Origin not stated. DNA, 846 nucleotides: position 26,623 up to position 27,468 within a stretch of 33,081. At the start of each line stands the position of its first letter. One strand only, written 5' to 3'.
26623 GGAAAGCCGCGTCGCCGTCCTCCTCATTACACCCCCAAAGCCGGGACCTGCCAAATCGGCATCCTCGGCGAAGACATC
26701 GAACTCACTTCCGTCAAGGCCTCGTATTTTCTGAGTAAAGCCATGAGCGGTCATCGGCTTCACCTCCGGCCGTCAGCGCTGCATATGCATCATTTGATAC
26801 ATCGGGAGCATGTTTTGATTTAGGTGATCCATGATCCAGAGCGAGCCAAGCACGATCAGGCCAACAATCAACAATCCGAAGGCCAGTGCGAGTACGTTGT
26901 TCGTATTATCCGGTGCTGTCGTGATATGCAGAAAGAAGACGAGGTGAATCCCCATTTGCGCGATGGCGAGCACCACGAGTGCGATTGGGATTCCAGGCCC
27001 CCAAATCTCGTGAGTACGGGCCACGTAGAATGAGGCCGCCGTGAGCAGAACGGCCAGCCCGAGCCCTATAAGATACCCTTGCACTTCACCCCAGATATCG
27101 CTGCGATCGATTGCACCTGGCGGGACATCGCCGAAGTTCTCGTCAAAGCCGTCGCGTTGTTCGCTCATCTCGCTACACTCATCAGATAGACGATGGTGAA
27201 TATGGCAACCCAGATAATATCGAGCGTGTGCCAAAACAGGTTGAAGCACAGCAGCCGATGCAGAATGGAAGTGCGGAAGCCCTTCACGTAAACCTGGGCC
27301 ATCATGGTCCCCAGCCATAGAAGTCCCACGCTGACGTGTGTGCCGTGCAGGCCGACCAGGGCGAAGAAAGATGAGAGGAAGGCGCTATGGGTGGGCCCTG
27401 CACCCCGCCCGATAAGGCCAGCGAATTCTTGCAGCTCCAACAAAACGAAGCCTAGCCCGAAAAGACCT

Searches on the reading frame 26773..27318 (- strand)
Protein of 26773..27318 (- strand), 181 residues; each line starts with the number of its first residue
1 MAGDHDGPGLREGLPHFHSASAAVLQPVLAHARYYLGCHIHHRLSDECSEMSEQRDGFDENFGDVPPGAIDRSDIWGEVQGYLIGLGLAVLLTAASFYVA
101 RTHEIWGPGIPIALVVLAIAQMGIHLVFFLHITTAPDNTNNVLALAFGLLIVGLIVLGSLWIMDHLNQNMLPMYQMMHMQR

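Call 33: search_protein_families(library=pfam, proteins=[window:26773-27318:-], max_evalue=0.0001)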
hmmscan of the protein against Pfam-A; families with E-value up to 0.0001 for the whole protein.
window:26773-27318:- (181 aa): 1 family
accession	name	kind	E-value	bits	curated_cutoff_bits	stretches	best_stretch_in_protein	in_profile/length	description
PF03626.19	COX4_pro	-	1.4e-12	48.2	28.9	1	83-156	1-72/72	Prokaryotic Cytochrome C oxidase subunit IV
